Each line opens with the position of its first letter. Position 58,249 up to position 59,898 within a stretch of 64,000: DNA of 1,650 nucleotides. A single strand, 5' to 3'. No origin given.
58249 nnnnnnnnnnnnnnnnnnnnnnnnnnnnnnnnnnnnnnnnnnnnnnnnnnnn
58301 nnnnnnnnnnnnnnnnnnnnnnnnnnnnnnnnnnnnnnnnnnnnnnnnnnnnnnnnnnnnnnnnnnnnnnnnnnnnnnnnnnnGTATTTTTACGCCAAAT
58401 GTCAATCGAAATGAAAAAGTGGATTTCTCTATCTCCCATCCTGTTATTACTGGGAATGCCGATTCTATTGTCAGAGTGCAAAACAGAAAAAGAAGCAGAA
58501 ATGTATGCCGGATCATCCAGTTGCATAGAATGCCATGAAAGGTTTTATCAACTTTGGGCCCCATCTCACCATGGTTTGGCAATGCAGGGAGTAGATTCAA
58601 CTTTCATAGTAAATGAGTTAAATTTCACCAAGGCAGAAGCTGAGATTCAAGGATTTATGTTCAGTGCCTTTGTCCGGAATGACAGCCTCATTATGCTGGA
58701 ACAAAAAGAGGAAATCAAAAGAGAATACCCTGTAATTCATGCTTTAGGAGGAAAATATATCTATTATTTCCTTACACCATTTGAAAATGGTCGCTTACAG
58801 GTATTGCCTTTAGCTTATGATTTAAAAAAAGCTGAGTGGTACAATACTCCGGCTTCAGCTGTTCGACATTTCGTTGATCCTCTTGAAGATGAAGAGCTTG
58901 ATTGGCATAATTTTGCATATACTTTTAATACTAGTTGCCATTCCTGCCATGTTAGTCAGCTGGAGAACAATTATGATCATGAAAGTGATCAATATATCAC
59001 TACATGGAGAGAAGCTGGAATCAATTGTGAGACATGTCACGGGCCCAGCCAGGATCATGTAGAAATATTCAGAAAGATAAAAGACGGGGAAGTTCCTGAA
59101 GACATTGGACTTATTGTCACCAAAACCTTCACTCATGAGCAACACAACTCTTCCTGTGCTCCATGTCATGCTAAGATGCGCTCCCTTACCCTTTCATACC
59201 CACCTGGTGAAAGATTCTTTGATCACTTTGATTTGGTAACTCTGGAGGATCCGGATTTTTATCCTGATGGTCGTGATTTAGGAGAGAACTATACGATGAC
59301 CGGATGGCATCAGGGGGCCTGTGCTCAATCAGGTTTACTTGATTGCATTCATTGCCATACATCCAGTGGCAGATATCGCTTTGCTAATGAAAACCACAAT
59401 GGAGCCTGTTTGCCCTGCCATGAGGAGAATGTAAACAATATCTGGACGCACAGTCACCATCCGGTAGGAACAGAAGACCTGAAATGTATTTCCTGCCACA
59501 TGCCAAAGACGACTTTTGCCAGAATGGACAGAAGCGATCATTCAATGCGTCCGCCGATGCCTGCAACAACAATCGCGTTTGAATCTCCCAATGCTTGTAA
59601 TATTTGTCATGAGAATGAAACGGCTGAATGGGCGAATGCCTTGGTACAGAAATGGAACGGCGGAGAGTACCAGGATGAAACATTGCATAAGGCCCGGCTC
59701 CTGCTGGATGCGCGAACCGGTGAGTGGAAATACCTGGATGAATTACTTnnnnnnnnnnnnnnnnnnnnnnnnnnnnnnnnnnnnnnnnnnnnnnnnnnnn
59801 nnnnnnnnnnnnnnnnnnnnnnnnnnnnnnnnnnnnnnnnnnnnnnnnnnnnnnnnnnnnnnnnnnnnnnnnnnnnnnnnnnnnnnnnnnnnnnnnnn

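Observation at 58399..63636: Second cytochrome cluster: an octaheme cytochrome with TPR/HEAT repeats, followed by a PD40 beta-propeller diheme protein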

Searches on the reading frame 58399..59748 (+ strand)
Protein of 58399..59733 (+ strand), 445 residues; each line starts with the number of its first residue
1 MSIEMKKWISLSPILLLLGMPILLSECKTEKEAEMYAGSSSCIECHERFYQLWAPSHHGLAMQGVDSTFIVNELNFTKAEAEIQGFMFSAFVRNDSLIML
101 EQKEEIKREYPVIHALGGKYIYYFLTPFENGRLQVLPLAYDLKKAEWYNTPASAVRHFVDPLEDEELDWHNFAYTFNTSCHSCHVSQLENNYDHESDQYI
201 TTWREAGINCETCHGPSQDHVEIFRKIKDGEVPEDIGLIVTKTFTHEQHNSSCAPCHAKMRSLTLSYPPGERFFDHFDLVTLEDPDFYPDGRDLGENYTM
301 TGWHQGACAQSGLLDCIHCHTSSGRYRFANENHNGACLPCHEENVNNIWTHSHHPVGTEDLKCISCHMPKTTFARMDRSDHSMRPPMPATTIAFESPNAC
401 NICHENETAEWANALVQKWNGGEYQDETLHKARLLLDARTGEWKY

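Call 8: search_solved_structures(query=window:58399-59727:+, max_evalue=1, show_alignments=3)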
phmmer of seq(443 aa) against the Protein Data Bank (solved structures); distinct sequences matched with E-value up to 1: 13.
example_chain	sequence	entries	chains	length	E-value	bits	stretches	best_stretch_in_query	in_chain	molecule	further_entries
6i5b_A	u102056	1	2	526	9.2e-10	41.1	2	316-438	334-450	Uncharacterized protein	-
5ze8_A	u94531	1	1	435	0.004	19.2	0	336-376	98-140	cytochrome c552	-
6v0a_A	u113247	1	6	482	0.0045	19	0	360-413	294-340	Nitrite reductase (cytochrome; ammonia-forming)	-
1bvb_A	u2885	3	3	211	0.0073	18.3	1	174-232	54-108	CYTOCHROME C-554 | CYTOCHROME C554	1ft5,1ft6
8bcx_A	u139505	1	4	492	0.023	16.7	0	361-412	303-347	Nitrite reductase (cytochrome; ammonia-forming)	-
9wt8_A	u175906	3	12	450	0.086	14.8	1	27-68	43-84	Cytochrome c,Multiheme cytochrome c selenoprotein (MccSep)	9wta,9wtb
9wt9_A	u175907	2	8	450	0.086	14.8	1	27-68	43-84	Cytochrome c,Multiheme cytochrome c selenoprotein mutant (MccSep U325A) | Cytochrome c,Multiheme cytochrome c selenoprotein (MccSep)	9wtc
6r2q_A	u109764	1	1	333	0.089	14.7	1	328-368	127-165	Cystathionine beta-synthase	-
3ubr_A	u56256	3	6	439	0.098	14.6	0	357-405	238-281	Cytochrome c-552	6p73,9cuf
8k9e_A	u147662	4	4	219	0.17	13.8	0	314-343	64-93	Cytochrome c7-like domain-containing protein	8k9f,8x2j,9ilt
2o03_A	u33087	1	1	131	0.19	13.7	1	287-340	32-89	probable Zinc uptake regulation protein FurB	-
1qdb_A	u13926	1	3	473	0.38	12.7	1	348-425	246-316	CYTOCHROME C NITRITE REDUCTASE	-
3bng_A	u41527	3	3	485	0.43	12.5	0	357-424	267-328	Cytochrome c-552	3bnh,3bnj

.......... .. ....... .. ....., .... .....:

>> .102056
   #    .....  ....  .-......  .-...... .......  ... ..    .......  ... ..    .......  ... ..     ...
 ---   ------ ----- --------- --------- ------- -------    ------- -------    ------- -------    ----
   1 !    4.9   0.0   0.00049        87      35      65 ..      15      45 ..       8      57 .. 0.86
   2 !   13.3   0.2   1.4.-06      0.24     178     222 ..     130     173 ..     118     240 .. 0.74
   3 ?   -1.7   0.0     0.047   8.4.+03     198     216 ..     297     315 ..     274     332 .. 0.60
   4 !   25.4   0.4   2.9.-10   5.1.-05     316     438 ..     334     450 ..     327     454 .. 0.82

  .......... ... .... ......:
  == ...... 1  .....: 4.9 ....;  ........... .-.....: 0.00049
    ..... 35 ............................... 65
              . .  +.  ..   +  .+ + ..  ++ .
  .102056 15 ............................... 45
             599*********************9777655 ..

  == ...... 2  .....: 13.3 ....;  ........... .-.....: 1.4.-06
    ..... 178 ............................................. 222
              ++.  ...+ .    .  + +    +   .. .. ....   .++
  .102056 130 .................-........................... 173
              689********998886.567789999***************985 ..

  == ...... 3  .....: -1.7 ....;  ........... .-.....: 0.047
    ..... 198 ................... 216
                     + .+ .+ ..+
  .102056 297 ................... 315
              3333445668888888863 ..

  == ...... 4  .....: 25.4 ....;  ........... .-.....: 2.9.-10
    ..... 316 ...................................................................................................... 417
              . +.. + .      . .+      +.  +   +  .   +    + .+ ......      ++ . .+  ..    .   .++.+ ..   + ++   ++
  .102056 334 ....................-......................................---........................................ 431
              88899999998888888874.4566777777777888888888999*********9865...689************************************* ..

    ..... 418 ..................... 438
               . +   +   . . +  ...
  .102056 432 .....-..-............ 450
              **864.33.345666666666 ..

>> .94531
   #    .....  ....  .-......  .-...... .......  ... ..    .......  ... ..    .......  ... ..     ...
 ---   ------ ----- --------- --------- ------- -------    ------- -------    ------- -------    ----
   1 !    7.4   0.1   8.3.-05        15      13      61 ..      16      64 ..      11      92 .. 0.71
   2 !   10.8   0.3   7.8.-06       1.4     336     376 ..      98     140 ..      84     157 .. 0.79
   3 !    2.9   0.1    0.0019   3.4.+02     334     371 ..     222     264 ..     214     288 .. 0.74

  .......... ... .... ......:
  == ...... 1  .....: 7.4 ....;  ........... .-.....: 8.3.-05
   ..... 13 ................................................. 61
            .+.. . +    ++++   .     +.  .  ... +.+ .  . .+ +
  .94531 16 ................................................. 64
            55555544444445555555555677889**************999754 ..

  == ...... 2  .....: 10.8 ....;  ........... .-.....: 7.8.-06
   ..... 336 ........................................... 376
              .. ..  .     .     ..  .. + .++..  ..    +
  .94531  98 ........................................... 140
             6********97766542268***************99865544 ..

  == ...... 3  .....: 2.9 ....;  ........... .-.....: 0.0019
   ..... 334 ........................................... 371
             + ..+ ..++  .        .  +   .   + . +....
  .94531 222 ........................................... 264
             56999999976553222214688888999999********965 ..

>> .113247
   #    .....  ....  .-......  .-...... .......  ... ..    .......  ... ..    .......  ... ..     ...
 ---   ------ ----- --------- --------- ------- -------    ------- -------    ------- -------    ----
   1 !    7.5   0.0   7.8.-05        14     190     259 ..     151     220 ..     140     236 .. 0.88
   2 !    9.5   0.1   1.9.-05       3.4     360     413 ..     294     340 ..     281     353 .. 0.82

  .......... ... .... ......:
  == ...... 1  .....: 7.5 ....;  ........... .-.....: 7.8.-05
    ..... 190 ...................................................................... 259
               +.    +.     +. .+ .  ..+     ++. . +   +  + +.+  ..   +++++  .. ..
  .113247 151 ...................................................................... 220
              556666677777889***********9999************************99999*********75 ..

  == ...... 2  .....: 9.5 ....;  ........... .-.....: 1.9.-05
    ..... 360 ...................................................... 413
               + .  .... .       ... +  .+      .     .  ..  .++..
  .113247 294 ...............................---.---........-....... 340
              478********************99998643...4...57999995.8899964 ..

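Call 58: search_solved_structures(query=A3, max_evalue=0.1, show_alignments=2)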
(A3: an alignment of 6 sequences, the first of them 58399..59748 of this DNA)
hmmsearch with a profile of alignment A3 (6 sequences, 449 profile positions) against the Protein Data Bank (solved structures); distinct sequences matched with E-value up to 0.1: 20.
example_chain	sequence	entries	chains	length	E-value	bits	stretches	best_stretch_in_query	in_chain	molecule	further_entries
6i5b_A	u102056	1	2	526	4.3e-12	48.5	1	352-424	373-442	Uncharacterized protein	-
5ze8_A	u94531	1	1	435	1.3e-05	27.2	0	21-71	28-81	cytochrome c552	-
6qvm_A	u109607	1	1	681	2.3e-05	26.3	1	159-217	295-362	Multiheme cytochrome cf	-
6v0a_A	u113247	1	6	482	2.9e-05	26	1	354-419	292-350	Nitrite reductase (cytochrome; ammonia-forming)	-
6r2q_A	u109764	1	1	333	5.2e-05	25.2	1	328-370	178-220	Cystathionine beta-synthase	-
8bcx_A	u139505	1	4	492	6.2e-05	24.9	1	354-414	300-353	Nitrite reductase (cytochrome; ammonia-forming)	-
1oah_A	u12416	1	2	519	0.0031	19.3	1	341-430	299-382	CYTOCHROME C NITRITE REDUCTASE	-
3bng_A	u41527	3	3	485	0.0031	19.3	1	352-423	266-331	Cytochrome c-552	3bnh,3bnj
1fs7_A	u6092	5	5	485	0.0032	19.3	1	352-423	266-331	CYTOCHROME C NITRITE REDUCTASE | Cytochrome c-552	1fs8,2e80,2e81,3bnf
1fs9_A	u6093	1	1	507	0.0034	19.2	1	352-423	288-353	CYTOCHROME C NITRITE REDUCTASE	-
1bvb_A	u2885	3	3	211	0.0046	18.8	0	168-222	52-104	CYTOCHROME C-554 | CYTOCHROME C554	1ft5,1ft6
1qdb_A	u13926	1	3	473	0.0067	18.2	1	352-424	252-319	CYTOCHROME C NITRITE REDUCTASE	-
2vr0_A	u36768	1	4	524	0.015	17.1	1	340-413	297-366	CYTOCHROME C NITRITE REDUCTASE, CATALYTIC SUBUNIT NFRA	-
4wjy_A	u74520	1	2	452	0.022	16.5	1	339-415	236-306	Cytochrome c-552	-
8k9e_A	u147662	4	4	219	0.022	16.5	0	309-339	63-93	Cytochrome c7-like domain-containing protein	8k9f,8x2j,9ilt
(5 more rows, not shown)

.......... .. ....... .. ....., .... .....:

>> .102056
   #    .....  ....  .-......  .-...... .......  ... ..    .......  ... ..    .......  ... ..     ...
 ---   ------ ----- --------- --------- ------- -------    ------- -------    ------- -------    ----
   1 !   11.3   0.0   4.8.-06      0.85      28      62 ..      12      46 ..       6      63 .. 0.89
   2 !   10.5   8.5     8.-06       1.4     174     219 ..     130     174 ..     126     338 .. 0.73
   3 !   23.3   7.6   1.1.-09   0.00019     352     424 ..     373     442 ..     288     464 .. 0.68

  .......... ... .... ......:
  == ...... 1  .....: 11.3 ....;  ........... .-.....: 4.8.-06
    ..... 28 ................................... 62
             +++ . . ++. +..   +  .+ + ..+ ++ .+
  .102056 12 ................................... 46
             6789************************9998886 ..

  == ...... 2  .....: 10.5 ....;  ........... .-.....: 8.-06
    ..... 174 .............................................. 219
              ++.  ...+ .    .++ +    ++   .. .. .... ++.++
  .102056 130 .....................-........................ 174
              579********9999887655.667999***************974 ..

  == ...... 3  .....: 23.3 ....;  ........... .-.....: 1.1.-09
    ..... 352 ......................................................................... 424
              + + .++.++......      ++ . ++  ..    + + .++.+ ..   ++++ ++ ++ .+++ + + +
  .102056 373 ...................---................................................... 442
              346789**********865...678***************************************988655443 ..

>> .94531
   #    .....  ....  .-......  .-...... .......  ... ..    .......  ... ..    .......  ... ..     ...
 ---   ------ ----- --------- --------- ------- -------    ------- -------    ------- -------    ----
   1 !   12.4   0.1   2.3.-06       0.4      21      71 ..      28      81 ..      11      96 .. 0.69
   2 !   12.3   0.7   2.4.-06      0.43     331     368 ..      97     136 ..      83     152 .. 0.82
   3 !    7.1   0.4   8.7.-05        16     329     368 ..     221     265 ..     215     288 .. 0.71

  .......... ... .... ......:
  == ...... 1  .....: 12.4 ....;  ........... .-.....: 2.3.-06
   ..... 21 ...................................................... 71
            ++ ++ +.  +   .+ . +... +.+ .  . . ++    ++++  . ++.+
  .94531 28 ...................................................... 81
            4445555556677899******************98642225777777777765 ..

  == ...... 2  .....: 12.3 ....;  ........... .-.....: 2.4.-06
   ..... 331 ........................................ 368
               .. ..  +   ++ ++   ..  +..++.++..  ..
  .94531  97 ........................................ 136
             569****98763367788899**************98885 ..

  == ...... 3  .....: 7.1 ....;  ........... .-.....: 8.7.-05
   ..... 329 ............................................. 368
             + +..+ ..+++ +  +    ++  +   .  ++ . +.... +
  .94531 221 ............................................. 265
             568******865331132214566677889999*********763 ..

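Call 78: search_protein_representatives(protein=window:58399-59733:+)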
Query: 445 residues. Proteins with E-value up to 0.001 (for the whole library): 5070; up to 1e-10: 2587; up to 1e-30: 984. The best 150 are listed.
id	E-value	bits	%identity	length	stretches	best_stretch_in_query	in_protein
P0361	1.6e-164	564.5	60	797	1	30-441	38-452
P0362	2.5e-157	540.8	54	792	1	27-444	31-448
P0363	1.0e-153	528.9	53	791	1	8-444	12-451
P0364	2.3e-148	511.3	54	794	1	35-443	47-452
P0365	8.1e-147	506.2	53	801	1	32-444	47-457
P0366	8.8e-136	469.8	50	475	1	16-433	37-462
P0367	2.2e-134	465.1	52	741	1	38-442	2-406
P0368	3.0e-130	451.6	49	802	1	35-443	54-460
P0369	3.1e-130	451.5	48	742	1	31-443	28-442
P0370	6.1e-130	450.5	50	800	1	34-443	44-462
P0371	4.1e-129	447.8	49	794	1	32-444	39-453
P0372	2.8e-127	441.7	51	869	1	28-444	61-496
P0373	5.9e-126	437.4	54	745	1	98-443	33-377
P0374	3.2e-125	435.0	48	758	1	28-444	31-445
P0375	4.0e-125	434.6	47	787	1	32-444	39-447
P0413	3.8e-77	276.5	34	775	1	9-435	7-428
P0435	3.9e-63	230.3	32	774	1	29-437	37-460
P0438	6.5e-62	226.2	32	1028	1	33-440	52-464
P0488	4.0e-53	197.3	30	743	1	34-422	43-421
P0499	3.7e-52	194.1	30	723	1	31-426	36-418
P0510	1.3e-51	192.3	32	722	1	14-426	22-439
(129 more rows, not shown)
